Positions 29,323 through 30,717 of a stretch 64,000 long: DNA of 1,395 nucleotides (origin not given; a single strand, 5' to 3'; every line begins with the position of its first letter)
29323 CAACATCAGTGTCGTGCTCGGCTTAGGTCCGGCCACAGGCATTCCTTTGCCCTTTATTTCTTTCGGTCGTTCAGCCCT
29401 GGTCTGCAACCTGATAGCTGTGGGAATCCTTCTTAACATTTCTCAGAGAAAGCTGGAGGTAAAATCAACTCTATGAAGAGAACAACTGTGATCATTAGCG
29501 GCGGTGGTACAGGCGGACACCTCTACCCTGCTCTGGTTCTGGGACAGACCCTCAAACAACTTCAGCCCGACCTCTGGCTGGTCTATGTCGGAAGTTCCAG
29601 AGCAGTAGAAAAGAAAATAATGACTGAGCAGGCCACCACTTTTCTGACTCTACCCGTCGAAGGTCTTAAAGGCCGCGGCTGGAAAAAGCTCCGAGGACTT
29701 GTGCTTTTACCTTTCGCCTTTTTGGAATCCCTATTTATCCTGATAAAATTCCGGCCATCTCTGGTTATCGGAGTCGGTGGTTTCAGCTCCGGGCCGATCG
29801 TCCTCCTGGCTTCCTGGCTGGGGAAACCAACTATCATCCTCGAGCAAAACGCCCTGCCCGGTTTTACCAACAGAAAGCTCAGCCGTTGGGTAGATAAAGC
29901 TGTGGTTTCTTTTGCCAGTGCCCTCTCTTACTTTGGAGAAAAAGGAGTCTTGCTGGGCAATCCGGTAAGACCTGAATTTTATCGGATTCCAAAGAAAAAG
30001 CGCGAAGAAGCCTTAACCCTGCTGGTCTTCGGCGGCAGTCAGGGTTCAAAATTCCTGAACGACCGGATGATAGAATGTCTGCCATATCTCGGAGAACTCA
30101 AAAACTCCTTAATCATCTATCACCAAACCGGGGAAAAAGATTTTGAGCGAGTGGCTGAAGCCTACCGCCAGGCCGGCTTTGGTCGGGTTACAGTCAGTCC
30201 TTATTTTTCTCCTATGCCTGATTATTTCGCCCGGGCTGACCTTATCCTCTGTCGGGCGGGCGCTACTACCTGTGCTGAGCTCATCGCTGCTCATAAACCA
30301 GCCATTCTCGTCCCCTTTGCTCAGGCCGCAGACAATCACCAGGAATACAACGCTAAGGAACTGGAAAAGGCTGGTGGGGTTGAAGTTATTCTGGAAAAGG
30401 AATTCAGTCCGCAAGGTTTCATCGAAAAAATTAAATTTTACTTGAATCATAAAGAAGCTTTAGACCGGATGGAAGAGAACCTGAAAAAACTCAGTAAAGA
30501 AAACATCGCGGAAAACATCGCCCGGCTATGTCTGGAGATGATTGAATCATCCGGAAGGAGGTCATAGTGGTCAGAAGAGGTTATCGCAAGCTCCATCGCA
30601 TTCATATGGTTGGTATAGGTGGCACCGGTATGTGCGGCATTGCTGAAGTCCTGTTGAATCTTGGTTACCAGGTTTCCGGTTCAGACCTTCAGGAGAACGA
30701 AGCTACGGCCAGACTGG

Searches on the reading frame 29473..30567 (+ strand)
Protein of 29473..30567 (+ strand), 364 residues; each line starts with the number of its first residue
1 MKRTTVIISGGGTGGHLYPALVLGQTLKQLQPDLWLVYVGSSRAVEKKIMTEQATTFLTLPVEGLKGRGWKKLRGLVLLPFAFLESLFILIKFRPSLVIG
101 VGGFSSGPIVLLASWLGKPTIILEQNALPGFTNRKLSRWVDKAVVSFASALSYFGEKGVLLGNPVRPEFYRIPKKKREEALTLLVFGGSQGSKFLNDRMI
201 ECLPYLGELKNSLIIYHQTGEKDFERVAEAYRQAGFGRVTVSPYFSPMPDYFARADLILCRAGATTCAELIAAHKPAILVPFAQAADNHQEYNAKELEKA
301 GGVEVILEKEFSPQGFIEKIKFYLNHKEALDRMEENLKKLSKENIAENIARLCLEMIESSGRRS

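Call 25: find_encoding_contigs(protein=window:29473-30567:+, flank=10000, max_places=6)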
Protein window:29473-30567:+ (364 aa): 2 contigs read that carry it; 1 place shown.
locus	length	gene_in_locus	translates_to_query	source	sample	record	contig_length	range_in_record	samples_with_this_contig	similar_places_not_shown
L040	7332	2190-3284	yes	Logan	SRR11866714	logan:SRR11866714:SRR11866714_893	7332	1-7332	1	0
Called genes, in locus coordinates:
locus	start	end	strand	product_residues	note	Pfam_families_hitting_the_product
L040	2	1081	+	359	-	?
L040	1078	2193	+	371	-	PF01098:FTSW_RODA_SPOVE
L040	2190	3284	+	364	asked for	PF03033:Glyco_transf_28, PF04101:Glyco_tran_28_C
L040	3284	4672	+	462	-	PF01225:Mur_ligase, PF08245:Mur_ligase_M, PF02875:Mur_ligase_C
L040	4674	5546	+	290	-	PF03799:FtsQ_DivIB_C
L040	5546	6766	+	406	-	PF01869:BcrAD_BadFG (faint), PF14450:FtsA, PF02491:SHS2_FTSA, PF11104:PilM_2 (weak), PF06723:MreB_Mbl, PF14450:FtsA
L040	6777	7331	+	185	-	?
